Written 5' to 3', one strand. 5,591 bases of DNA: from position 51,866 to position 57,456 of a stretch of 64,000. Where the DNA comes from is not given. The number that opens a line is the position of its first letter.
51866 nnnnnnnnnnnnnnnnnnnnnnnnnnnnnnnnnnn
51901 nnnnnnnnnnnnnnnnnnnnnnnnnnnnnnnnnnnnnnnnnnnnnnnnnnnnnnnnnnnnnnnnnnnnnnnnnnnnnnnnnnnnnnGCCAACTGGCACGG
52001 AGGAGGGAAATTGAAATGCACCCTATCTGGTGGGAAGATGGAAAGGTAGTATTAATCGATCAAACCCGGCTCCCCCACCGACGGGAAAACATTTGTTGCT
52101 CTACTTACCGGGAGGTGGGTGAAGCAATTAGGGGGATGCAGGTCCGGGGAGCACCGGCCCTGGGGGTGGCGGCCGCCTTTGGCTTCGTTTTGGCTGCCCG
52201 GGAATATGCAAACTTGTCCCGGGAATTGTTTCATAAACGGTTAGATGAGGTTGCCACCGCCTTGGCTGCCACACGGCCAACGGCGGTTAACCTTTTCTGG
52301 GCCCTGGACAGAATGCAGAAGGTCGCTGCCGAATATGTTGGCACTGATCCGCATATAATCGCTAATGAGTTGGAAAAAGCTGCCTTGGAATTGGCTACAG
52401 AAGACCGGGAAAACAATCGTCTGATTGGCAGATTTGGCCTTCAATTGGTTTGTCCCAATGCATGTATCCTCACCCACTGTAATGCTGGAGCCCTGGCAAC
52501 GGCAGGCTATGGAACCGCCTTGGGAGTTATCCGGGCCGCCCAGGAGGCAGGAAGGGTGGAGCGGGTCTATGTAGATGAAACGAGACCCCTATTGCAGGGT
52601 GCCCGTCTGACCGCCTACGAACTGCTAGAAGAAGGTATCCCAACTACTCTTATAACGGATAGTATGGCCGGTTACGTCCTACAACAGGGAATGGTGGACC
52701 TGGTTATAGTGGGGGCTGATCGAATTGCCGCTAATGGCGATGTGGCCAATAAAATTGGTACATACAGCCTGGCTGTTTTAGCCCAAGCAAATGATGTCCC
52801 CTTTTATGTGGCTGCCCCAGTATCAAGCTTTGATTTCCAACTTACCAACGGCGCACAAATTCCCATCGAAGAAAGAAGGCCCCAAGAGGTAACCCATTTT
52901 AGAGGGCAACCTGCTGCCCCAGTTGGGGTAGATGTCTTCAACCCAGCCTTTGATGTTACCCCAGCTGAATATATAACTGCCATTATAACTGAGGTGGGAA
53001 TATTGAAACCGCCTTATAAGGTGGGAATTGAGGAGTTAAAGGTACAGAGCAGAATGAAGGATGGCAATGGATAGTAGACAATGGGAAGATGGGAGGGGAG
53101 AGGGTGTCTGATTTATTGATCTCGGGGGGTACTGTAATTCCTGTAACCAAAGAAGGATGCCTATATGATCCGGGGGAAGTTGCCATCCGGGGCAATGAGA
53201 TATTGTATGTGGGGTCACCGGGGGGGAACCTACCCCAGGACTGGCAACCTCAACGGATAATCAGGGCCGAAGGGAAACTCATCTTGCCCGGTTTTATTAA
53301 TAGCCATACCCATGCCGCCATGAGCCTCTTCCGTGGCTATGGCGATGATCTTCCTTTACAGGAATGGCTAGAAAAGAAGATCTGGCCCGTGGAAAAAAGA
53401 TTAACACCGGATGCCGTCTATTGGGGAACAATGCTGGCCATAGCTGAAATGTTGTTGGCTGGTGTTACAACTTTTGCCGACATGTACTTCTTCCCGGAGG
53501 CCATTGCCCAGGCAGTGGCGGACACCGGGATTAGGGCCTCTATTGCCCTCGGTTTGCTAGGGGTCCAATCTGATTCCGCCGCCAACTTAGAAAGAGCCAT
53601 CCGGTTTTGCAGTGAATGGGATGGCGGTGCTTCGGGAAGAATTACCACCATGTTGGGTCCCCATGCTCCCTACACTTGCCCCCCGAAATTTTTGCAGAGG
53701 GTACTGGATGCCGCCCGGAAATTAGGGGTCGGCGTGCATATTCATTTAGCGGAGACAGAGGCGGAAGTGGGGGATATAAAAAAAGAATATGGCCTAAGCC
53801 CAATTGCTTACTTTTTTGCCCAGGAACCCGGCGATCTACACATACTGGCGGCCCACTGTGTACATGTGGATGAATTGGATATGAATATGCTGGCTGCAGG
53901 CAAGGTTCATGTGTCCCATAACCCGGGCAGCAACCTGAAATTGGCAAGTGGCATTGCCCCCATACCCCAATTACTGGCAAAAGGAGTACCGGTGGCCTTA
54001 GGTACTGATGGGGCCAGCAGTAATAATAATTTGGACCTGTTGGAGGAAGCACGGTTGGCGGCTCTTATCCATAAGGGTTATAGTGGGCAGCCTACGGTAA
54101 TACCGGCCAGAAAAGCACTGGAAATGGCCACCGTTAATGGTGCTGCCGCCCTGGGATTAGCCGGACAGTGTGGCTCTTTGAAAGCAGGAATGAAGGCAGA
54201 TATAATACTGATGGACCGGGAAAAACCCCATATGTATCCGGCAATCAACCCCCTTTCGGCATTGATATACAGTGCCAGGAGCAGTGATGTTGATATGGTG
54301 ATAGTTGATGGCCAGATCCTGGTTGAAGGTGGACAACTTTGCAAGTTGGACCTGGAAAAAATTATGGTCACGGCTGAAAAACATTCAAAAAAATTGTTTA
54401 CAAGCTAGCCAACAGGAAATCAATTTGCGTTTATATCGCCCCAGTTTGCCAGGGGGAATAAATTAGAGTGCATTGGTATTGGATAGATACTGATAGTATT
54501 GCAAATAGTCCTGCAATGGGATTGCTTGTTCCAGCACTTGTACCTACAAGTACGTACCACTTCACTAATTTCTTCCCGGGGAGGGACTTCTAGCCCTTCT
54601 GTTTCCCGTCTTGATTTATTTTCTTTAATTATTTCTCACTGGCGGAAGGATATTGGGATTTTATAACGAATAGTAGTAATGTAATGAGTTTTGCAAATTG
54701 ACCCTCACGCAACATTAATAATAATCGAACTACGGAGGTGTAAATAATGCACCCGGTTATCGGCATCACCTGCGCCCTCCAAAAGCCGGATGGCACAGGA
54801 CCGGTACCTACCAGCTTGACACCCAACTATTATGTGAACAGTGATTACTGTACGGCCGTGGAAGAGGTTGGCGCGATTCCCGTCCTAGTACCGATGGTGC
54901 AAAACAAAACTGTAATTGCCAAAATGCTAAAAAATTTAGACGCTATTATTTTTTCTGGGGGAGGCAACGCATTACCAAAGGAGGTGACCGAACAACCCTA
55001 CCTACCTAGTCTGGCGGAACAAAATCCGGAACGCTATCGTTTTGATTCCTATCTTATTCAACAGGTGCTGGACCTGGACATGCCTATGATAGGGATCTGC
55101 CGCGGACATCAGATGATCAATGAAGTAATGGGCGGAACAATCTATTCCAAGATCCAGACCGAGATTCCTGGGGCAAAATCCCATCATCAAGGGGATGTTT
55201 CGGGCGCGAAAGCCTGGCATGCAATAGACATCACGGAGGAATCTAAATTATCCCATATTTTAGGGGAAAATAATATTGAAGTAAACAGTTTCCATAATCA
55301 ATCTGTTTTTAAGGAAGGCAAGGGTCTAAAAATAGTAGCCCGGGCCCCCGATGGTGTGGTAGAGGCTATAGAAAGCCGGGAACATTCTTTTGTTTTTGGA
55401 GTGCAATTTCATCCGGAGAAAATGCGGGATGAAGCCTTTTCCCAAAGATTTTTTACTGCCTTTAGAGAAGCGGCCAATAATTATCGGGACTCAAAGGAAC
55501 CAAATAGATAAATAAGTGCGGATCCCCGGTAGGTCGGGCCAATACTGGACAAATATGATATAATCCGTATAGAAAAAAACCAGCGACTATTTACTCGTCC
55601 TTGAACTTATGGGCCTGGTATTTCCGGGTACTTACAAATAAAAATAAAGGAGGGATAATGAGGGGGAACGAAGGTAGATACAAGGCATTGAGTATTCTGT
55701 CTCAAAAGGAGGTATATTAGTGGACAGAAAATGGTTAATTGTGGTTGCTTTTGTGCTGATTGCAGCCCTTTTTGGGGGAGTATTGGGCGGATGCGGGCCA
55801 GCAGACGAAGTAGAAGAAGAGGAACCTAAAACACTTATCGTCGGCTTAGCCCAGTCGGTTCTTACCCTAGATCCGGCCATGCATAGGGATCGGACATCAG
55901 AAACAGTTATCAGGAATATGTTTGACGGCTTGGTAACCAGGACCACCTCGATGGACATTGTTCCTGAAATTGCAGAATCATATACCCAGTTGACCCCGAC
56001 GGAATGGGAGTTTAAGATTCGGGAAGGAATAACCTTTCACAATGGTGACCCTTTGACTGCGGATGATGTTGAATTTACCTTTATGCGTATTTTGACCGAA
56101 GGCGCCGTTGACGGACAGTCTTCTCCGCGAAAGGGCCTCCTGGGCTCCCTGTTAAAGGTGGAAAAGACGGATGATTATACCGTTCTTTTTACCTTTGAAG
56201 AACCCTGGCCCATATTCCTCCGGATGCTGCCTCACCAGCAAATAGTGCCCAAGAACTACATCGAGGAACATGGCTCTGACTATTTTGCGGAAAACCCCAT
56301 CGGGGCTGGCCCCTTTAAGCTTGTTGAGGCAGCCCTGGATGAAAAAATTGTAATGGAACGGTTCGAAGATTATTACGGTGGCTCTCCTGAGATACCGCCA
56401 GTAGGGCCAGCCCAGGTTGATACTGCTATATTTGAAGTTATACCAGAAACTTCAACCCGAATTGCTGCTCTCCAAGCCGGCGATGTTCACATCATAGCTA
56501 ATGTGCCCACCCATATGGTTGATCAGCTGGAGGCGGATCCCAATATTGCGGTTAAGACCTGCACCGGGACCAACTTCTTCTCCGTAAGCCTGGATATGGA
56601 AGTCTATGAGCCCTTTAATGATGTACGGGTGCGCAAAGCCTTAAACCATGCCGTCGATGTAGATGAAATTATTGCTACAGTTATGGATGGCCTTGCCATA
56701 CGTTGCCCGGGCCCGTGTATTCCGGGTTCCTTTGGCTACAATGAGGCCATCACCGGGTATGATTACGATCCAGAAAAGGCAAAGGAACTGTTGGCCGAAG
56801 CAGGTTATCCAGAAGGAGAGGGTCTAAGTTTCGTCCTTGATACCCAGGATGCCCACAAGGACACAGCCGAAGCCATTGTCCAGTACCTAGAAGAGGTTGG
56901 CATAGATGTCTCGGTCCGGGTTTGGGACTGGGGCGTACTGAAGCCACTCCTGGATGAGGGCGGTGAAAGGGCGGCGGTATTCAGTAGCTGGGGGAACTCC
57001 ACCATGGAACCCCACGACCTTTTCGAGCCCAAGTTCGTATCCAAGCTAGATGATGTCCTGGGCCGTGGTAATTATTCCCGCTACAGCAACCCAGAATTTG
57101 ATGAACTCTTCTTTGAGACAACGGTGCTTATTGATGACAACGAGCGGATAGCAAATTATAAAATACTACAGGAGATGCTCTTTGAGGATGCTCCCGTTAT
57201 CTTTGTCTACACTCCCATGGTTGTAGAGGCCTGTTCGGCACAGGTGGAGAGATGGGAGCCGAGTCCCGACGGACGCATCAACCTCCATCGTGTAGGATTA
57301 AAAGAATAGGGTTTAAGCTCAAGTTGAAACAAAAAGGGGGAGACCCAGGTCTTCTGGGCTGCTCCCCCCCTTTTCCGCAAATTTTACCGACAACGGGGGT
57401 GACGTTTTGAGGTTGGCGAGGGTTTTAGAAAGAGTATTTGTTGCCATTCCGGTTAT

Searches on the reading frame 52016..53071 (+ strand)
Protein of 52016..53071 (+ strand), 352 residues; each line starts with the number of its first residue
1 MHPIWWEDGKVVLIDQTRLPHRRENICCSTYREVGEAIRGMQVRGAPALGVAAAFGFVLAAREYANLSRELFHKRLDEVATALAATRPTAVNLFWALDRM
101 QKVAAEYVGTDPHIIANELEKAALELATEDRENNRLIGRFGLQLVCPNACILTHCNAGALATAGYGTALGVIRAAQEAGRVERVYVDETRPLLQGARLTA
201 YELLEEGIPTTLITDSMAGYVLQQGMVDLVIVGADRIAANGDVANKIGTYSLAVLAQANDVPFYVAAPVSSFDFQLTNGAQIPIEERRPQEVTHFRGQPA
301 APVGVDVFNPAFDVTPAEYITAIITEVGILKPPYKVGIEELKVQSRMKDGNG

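Call 42: search_protein_families(library=pfam, proteins=[window:52016-53071:+], max_evalue=0.00001)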
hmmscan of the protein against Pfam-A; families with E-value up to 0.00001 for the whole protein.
window:52016-53071:+ (352 aa): 1 family
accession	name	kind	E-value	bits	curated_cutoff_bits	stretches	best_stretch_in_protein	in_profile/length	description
PF01008.23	IF-2B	-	2.4e-91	306.3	22.4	1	42-332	1-280/280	Initiation factor 2 subunit family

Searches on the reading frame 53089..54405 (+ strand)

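Call 42: search_protein_families(library=pfam, proteins=[window:53089-54405:+], max_evalue=0.00001)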
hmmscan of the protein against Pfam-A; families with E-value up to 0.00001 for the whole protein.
window:53089-54405:+ (439 aa): 2 families
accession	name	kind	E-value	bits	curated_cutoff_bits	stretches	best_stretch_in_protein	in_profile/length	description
PF01979.26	Amidohydro_1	-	4e-76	256.9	25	1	65-410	2-344/345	Amidohydrolase family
PF07969.17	Amidohydro_3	-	8.4e-22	78.7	29.7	1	197-411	259-471/472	Amidohydrolase family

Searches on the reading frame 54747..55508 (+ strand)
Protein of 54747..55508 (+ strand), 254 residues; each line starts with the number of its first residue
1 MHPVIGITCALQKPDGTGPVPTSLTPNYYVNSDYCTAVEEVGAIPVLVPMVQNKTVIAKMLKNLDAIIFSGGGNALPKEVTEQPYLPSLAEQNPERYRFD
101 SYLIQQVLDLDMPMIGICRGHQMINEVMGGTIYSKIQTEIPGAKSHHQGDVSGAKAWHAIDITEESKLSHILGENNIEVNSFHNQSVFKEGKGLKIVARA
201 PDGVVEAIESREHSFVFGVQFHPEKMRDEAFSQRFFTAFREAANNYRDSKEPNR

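Call 42: search_protein_families(library=pfam, proteins=[window:54747-55508:+], max_evalue=0.00001)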
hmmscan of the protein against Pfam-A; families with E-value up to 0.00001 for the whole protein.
window:54747-55508:+ (254 aa): 2 families
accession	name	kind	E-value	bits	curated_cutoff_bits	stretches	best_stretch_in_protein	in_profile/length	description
PF07722.19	Peptidase_C26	-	4.1e-58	197.2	20.5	1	3-224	1-219/219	Peptidase C26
PF00117.34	GATase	-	3.2e-20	73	22.8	1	37-239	16-187/190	Glutamine amidotransferase class-I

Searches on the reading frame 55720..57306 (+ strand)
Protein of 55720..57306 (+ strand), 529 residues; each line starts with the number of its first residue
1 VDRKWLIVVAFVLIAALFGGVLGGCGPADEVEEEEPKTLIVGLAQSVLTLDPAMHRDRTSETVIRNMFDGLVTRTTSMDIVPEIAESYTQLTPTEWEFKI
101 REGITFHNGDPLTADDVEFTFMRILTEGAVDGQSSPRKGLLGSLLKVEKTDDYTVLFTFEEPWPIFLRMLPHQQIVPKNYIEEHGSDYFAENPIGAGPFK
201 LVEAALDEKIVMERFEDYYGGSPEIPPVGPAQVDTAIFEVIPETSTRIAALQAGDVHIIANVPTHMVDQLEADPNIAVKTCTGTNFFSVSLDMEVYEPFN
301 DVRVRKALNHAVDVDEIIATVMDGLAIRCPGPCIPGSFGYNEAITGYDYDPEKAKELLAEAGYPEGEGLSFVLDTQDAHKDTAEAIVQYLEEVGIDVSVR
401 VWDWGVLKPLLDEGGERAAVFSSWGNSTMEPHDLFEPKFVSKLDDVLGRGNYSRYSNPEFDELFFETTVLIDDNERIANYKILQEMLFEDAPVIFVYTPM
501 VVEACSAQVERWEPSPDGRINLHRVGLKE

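Call 42: search_protein_families(library=pfam, proteins=[window:55720-57306:+], max_evalue=0.00001)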
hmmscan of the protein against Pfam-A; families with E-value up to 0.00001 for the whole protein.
window:55720-57306:+ (529 aa): 1 family
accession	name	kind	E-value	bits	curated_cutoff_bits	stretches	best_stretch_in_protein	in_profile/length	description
PF00496.27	SBP_bac_5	-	2.7e-88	297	32.4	1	80-439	2-361/368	Bacterial extracellular solute-binding proteins, family 5 Middle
